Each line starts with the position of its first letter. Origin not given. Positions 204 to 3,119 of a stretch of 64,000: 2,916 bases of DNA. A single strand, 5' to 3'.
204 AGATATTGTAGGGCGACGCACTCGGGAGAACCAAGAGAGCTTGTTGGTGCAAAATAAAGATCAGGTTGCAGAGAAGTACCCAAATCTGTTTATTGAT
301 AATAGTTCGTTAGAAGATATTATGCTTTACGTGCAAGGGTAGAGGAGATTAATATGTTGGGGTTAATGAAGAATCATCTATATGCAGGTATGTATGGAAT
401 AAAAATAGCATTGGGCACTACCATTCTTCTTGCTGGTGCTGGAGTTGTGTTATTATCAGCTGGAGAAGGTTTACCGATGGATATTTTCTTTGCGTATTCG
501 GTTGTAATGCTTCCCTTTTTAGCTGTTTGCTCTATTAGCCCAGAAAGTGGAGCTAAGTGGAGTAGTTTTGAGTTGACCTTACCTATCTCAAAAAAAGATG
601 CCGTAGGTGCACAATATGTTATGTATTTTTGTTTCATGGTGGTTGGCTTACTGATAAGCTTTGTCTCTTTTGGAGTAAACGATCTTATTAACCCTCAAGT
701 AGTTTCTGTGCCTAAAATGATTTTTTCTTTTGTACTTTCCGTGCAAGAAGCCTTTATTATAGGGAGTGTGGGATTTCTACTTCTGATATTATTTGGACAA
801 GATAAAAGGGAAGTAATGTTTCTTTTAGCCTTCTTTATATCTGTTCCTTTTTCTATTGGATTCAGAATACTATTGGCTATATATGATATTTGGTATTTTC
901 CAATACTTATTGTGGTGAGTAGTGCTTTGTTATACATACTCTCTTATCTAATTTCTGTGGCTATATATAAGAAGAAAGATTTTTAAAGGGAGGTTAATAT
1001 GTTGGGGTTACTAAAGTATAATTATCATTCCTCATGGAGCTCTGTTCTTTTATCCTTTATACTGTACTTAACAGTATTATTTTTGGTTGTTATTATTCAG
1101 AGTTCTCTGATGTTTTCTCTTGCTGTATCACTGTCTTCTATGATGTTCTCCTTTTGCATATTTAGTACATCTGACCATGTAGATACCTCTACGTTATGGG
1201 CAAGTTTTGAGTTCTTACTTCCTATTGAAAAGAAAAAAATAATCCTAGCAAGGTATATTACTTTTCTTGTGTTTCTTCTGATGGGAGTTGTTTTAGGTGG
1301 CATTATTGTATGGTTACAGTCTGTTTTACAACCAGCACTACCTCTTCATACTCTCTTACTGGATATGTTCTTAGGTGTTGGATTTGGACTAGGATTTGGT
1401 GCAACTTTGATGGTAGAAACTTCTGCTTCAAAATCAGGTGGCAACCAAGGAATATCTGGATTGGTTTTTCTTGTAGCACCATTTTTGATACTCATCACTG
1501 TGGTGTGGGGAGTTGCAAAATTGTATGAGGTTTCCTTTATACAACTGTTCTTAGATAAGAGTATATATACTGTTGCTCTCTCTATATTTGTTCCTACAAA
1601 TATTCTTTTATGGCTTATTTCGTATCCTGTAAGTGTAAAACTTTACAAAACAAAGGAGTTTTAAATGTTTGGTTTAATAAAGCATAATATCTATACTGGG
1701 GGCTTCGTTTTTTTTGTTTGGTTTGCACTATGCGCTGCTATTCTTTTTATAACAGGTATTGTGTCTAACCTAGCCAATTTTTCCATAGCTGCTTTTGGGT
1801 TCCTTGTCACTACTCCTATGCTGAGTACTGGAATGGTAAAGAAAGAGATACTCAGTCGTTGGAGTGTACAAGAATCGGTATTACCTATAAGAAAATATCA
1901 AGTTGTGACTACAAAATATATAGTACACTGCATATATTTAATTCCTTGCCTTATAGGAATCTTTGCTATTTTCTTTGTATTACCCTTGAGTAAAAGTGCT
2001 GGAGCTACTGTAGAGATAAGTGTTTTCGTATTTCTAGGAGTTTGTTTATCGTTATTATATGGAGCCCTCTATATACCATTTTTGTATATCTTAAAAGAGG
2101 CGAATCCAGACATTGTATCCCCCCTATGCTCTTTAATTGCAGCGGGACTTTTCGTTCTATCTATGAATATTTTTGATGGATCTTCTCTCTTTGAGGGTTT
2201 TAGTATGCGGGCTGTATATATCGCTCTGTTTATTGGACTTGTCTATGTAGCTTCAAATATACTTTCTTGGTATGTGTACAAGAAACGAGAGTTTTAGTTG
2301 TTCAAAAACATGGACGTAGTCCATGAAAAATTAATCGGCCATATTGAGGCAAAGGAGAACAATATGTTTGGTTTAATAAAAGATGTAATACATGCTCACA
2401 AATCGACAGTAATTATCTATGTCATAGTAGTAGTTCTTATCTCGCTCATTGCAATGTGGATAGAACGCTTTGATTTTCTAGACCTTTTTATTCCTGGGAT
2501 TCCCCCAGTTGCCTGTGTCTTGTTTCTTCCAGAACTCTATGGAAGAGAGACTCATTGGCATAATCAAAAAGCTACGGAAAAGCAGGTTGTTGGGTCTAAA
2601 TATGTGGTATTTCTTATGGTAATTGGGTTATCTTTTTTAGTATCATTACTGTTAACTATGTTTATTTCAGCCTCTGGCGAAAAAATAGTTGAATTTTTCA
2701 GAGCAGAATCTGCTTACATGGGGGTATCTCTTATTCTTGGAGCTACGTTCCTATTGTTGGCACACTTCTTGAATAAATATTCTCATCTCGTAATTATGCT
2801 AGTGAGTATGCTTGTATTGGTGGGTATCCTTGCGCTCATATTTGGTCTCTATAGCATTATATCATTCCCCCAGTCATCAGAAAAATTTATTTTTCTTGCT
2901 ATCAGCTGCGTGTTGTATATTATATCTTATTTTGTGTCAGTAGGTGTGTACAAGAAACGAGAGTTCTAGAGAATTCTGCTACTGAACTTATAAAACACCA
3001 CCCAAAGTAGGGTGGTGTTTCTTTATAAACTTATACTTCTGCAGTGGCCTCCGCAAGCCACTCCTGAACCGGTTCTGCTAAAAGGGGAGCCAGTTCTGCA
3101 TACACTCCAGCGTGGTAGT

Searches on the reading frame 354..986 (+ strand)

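Call 65: search_protein_families(library=pfam, proteins=[window:354-986:+], max_evalue=0.00001)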
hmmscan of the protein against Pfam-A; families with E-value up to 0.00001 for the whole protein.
window:354-986:+ (210 aa): 1 family
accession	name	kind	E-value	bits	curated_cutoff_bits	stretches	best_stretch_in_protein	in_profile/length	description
PF13346.12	ABC2_membrane_5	-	3.6e-21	76.1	25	1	3-206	1-205/205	ABC-2 family transporter protein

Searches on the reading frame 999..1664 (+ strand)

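Call 65: search_protein_families(library=pfam, proteins=[window:999-1664:+], max_evalue=0.00001)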
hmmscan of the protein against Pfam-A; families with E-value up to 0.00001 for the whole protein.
window:999-1664:+ (221 aa): 1 family
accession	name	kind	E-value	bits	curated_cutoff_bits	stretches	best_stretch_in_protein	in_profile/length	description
PF13346.12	ABC2_membrane_5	-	2.1e-14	54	25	1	4-217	2-205/205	ABC-2 family transporter protein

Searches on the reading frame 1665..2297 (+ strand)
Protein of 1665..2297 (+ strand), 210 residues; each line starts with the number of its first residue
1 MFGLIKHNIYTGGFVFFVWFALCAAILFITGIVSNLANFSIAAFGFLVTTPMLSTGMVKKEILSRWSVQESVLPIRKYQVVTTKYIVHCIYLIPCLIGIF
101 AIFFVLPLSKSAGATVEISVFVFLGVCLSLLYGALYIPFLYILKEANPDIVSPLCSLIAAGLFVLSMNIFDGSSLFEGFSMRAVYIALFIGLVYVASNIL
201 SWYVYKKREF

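Call 65: search_protein_families(library=pfam, proteins=[window:1665-2297:+], max_evalue=0.00001)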
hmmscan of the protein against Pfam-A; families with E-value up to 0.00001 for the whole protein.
window:1665-2297:+ (210 aa): 1 family
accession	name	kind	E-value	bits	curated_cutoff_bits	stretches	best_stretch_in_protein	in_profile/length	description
PF13346.12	ABC2_membrane_5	-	5.1e-15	56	25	1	3-204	1-203/205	ABC-2 family transporter protein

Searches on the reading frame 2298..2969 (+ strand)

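Call 65: search_protein_families(library=pfam, proteins=[window:2298-2969:+], max_evalue=0.00001)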
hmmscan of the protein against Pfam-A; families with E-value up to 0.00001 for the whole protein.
window:2298-2969:+ (223 aa): 1 family
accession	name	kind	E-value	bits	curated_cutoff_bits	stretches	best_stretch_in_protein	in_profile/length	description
PF13346.12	ABC2_membrane_5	-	4.6e-08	33.3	25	1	26-219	3-205/205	ABC-2 family transporter protein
